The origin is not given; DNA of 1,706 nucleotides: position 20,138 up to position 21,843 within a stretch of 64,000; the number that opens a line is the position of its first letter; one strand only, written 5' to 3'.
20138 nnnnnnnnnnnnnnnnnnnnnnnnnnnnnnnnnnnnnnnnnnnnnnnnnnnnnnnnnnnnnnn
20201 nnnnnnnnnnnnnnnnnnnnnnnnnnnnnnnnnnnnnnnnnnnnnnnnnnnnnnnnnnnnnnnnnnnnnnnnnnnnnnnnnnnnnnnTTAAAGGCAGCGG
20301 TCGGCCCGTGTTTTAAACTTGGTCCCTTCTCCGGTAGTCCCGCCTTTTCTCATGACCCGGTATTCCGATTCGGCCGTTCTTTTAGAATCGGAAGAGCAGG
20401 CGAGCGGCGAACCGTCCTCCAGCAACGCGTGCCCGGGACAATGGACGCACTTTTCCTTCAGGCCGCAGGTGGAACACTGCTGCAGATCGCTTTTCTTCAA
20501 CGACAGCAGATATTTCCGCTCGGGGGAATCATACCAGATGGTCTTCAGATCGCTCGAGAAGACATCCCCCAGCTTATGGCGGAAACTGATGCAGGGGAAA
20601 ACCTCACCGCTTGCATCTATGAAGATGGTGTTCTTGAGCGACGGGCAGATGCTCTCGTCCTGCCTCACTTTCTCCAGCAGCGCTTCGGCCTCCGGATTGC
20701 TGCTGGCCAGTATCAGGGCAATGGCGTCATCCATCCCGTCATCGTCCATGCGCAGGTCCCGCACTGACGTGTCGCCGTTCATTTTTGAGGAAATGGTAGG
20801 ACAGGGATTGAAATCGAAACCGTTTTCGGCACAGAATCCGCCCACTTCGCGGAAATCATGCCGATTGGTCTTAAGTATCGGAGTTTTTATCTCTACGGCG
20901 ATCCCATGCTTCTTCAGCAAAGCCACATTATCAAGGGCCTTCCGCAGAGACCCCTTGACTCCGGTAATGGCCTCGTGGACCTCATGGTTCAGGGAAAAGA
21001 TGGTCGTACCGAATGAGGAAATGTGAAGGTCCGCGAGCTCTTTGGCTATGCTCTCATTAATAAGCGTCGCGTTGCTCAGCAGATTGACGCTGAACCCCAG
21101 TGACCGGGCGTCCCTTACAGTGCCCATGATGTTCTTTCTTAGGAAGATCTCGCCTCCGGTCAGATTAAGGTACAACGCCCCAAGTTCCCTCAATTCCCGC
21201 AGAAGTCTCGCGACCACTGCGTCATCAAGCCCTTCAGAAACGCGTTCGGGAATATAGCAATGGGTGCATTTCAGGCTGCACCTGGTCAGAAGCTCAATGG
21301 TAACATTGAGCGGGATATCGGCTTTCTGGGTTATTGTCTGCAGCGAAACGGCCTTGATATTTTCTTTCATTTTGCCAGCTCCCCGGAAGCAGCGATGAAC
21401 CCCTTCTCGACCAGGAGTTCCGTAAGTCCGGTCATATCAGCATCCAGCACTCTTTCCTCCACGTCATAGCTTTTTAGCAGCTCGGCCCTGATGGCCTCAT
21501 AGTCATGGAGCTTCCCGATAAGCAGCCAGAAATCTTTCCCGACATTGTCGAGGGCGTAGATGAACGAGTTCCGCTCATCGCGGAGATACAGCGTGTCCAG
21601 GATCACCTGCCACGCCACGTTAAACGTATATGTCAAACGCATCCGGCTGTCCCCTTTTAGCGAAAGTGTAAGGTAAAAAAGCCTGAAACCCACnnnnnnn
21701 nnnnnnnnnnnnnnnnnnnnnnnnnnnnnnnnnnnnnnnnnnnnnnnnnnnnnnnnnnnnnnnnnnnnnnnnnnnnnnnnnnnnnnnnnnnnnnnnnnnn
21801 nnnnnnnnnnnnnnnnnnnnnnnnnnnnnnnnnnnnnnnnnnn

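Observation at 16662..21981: Cluster 2: RRE-dependent rSAM RiPP with a lasso-like leader and Cys/His core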

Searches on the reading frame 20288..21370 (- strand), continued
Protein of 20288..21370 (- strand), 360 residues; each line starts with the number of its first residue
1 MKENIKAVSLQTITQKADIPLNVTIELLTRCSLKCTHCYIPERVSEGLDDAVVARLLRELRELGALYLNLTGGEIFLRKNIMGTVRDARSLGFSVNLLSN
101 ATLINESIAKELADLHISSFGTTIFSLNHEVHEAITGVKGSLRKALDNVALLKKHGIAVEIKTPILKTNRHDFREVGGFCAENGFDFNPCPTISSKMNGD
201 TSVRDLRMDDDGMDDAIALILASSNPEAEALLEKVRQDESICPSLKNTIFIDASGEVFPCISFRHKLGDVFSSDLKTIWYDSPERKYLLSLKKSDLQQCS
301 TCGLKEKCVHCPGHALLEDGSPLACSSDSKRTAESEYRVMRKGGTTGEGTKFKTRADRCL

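Call 71: fold_search(model_id=the predicted structure, library=pdb)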
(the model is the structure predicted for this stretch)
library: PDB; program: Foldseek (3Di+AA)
matches with E <= 10: 1779; with E <= 0.001: 158
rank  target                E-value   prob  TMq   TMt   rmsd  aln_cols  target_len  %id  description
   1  5v1t_A                1.4e-15  1.00  0.67  0.56   6.2       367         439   20  Crystal structure of Streptococcus suis SuiB bound to precursor peptide SuiA (released 2017-08-30)
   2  5v1s_B                3.6e-15  1.00  0.64  0.55   6.1       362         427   19  Crystal structure of Streptococcus suis SuiB bound to S-adenosylmethionine (released 2017-08-30)
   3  5v1s_A                1.0e-14  1.00  0.67  0.58   5.9       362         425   20  Crystal structure of Streptococcus suis SuiB bound to S-adenosylmethionine (released 2017-08-30)
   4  5v1q_A                1.2e-14  1.00  0.63  0.54   7.0       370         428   20  Crystal structure of Streptococcus suis SuiB (released 2017-08-30)
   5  5v1q_B                1.9e-14  1.00  0.66  0.55   5.5       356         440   20  Crystal structure of Streptococcus suis SuiB (released 2017-08-30)
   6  6c8v                  3.7e-14  1.00  0.60  0.68   6.3       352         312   19  X-ray structure of PqqE from Methylobacterium extorquens (released 2018-02-14)
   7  6efn                  4.7e-14  1.00  0.57  0.53   6.1       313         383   21  Structure of a RiPP maturase, SkfB (released 2018-10-24)
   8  4k39_A                1.1e-12  1.00  0.63  0.63   6.1       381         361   17  Native anSMEcpe with bound AdoMet and Cp18Cys peptide (released 2013-05-08)
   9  4k36_B                1.4e-12  1.00  0.63  0.63   6.0       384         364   16  His6 tagged anSMEcpe with bound AdoMet (released 2013-05-08)
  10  7vob                  1.9e-12  1.00  0.56  0.61   9.2       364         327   16  The crystal structure of a Radical SAM Enzyme BlsE involved in the Biosynthesis of Blasticidin S (released 2022-05-04)
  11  4k37_A                2.4e-12  1.00  0.64  0.64   5.3       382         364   16  Native anSMEcpe with bound AdoMet (released 2013-05-08)
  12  4k38_A                4.1e-12  1.00  0.61  0.60   6.3       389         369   16  Native anSMEcpe with bound AdoMet and Kp18Cys peptide (released 2013-05-08)
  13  4k36_A                4.9e-12  1.00  0.62  0.58   7.1       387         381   17  His6 tagged anSMEcpe with bound AdoMet (released 2013-05-08)
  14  4k39_B                4.9e-12  1.00  0.62  0.62   6.8       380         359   16  Native anSMEcpe with bound AdoMet and Cp18Cys peptide (released 2013-05-08)
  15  4k37_B                6.5e-12  1.00  0.62  0.61   6.0       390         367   16  Native anSMEcpe with bound AdoMet (released 2013-05-08)
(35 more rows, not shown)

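Call 85: search_protein_representatives(protein=window:20288-21370:-)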
Query: 360 residues. Proteins with E-value up to 0.001 (for the whole library): 23805; up to 1e-10: 6652; up to 1e-30: 769. The best 150 are listed.
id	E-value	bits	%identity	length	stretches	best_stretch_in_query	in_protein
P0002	4.9e-127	440.1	55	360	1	1-359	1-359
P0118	1.9e-83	296.8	40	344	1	4-343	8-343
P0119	8.1e-81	288.1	41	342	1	4-342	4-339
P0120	8.8e-74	265.0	43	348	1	8-333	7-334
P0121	9.3e-74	264.9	42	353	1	23-336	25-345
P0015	1.2e-73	264.5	57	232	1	10-232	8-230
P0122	4.7e-73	262.6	43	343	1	21-336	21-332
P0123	6.3e-73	262.2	45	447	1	22-333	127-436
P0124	2.8e-72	260.0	42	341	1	6-330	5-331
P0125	1.2e-71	257.9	41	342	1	9-340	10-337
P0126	3.4e-71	256.5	41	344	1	14-338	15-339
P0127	2.4e-70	253.7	39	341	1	12-341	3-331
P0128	2.5e-70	253.6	40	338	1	15-342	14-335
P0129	3.3e-70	253.2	40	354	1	9-348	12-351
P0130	1.9e-69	250.8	39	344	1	12-336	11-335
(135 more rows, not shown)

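Call 86: search_solved_structures(query=A1, max_evalue=0.00001, show_alignments=5)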
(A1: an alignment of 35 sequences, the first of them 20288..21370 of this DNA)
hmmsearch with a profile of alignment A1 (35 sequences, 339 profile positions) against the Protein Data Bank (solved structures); distinct sequences matched with E-value up to 0.00001: 30.
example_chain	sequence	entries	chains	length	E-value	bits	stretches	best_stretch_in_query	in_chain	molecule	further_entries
6efn_A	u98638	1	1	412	2.3e-36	128.6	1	16-281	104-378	Sporulation killing factor maturation protein SkfB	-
6c8v_A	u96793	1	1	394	9.7e-23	83.8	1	20-316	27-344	Coenzyme PQQ synthesis protein E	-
5wgg_A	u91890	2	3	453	1.6e-19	73.3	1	6-329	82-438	Radical SAM domain protein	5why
5v1q_A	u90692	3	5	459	4.2e-19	71.9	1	22-305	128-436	Radical SAM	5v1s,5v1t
7vob_C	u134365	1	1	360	4.8e-19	71.7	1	23-185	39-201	Cytosylglucuronate decarboxylase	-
7voc_C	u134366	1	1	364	5e-19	71.6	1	23-185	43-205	Cytosylglucuronate decarboxylase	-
2fb2_A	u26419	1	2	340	3.2e-16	62.4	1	24-206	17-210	Molybdenum cofactor biosynthesis protein A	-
9dfu_A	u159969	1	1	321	4.5e-16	61.9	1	18-172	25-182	Radical SAM core domain-containing protein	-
9dfn_A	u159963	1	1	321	1.4e-15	60.3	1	18-172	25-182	Radical SAM core domain-containing protein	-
5vsl_A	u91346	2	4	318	2.7e-15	59.3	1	12-225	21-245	Radical S-adenosyl methionine domain-containing protein 2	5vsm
7n7h_A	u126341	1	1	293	2.9e-15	59.3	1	19-224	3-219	VIPERIN-LIKE ENZYME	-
6q2p_A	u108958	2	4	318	5.3e-15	58.4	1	12-222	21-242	Radical S-adenosyl methionine domain-containing protein 2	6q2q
7n7i_A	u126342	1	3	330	7.3e-15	57.9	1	7-217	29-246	Viperin-like enzyme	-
6b4c_A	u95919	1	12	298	1.4e-14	57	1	18-217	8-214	Viperin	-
9dgw_A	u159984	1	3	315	1.8e-14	56.6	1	18-217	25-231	Radical SAM core domain-containing protein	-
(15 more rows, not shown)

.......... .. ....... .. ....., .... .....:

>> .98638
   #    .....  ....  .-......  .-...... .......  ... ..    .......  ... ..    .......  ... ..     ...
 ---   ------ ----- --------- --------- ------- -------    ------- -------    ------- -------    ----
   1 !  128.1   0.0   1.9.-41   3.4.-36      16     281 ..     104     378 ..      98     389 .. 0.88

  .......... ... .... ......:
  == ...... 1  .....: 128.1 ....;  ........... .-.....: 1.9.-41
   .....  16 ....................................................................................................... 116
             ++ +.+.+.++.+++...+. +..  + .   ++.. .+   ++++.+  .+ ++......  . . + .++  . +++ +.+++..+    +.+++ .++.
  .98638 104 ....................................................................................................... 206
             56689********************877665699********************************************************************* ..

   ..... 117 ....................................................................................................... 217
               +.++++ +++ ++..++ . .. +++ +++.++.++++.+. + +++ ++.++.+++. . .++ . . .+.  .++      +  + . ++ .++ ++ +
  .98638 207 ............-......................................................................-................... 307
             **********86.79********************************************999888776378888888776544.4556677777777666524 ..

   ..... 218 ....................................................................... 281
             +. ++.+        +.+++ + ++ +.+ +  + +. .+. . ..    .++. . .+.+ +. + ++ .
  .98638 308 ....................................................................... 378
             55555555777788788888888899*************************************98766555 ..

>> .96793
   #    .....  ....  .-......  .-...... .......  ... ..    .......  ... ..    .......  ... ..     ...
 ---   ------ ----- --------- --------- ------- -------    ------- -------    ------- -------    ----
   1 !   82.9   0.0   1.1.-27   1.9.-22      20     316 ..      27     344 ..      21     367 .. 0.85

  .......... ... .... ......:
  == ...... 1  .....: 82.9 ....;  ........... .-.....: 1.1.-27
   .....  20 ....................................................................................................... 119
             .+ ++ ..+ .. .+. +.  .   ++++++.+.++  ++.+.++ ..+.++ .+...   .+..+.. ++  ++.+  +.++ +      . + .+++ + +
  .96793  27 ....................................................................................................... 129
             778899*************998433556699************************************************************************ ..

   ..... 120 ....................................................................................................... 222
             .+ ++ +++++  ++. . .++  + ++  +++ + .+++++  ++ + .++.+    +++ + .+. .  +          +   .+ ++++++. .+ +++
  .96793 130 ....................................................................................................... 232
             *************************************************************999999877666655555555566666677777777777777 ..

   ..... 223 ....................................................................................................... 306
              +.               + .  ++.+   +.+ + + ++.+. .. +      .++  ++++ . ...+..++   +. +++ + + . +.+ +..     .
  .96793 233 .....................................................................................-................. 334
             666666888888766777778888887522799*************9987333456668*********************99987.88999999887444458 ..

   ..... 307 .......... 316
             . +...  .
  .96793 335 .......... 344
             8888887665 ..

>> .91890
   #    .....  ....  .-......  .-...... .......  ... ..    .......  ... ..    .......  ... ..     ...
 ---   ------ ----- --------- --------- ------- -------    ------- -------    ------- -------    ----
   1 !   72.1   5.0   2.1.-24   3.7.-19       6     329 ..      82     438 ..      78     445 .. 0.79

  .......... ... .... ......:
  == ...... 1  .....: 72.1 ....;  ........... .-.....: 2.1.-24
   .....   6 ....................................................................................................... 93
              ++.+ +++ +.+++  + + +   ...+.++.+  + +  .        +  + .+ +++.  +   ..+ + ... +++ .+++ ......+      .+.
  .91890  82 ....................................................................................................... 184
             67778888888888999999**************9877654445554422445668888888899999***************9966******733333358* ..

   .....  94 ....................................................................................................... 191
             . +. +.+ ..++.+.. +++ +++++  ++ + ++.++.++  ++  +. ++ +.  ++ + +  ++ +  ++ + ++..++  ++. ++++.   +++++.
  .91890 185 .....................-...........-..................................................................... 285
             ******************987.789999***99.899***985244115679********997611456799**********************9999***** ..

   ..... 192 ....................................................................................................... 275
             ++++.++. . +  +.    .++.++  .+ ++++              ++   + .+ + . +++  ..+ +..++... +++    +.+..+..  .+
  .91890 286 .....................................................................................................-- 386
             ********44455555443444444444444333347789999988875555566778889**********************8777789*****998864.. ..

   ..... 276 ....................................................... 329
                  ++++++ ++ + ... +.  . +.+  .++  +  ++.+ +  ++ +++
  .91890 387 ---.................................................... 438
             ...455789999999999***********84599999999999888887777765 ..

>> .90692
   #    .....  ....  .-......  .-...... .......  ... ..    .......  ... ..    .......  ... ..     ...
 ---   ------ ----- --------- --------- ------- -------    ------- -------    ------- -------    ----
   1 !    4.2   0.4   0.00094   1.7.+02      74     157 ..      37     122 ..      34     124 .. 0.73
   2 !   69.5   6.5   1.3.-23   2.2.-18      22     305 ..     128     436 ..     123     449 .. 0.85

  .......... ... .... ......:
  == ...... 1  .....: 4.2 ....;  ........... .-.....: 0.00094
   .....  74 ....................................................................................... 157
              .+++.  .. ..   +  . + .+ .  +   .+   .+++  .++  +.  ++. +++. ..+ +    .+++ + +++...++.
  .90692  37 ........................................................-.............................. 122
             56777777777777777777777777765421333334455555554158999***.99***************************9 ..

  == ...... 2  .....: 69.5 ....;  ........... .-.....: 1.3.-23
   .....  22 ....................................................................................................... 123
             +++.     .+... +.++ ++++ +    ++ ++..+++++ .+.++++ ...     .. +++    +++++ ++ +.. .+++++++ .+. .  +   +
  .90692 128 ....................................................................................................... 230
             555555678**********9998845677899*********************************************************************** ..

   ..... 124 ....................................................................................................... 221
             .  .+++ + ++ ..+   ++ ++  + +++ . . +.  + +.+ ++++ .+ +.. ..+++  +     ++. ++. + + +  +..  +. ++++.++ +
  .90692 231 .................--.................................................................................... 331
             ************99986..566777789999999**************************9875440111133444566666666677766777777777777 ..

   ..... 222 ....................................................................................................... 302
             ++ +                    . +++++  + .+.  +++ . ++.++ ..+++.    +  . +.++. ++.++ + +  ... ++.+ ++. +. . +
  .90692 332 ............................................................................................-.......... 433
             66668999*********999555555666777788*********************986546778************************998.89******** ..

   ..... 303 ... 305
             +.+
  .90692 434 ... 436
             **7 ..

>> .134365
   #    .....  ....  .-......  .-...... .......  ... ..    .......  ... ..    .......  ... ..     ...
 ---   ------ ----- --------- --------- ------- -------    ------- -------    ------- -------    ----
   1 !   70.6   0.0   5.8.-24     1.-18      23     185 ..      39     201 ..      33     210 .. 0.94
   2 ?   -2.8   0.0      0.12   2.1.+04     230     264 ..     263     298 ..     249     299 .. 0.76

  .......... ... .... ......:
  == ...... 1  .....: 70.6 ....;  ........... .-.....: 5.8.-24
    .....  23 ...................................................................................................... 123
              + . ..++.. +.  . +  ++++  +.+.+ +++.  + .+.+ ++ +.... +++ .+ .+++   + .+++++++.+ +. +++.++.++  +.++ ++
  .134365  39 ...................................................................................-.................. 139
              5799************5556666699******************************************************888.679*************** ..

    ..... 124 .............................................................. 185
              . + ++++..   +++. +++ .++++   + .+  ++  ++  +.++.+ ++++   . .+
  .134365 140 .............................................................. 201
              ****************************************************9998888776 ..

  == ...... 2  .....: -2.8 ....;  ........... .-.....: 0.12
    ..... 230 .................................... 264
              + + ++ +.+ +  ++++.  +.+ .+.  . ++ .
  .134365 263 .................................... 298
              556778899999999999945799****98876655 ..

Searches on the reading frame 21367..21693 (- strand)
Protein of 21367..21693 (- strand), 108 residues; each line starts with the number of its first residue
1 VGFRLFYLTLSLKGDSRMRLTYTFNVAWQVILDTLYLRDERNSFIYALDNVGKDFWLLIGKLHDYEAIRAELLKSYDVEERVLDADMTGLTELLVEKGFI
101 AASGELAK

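Call 3: search_protein_families(library=ncbifam, proteins=[window:21367-21693:-], max_evalue=0.01)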
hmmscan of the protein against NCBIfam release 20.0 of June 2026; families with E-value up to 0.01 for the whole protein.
window:21367-21693:- (108 aa): 2 families
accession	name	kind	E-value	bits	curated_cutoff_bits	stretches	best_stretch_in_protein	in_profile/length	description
TIGR04302.1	geo_PqqD_fam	equivalog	1.1e-05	25.8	100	1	45-101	46-101/102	GeoRSP system PqqD family peptide chaperone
NF033536.1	lasso_PqqD_Bac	exception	0.00021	21.4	80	1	44-101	30-87/88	lasso peptide biosynthesis PqqD family chaperone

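Call 4: search_protein_families(library=pfam, proteins=[window:21367-21693:-], max_evalue=0.01)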
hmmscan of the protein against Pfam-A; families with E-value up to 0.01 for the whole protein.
window:21367-21693:- (108 aa): 1 family
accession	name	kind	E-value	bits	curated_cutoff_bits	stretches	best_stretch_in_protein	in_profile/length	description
PF05402.18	PqqD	-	8e-08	33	23.4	1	39-100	6-67/67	Coenzyme PQQ synthesis protein D (PqqD)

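Call 78: search_solved_structures(query=window:21367-21642:-, max_evalue=10, show_alignments=2)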
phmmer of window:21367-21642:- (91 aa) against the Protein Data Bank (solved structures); distinct sequences matched with E-value up to 10: 4.
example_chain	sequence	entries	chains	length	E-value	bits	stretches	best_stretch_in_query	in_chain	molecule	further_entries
1vlv_A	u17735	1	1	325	0.15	15.7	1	30-78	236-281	Ornithine carbamoyltransferase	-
8bcq_A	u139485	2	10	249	0.69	13.6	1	32-73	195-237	Glutamate--tRNA ligase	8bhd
3kpf_A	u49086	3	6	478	1.4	12.6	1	7-59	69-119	Polyamine oxidase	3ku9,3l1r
1b37_A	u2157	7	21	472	1.4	12.6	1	7-59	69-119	PROTEIN (POLYAMINE OXIDASE) | POLYAMINE OXIDASE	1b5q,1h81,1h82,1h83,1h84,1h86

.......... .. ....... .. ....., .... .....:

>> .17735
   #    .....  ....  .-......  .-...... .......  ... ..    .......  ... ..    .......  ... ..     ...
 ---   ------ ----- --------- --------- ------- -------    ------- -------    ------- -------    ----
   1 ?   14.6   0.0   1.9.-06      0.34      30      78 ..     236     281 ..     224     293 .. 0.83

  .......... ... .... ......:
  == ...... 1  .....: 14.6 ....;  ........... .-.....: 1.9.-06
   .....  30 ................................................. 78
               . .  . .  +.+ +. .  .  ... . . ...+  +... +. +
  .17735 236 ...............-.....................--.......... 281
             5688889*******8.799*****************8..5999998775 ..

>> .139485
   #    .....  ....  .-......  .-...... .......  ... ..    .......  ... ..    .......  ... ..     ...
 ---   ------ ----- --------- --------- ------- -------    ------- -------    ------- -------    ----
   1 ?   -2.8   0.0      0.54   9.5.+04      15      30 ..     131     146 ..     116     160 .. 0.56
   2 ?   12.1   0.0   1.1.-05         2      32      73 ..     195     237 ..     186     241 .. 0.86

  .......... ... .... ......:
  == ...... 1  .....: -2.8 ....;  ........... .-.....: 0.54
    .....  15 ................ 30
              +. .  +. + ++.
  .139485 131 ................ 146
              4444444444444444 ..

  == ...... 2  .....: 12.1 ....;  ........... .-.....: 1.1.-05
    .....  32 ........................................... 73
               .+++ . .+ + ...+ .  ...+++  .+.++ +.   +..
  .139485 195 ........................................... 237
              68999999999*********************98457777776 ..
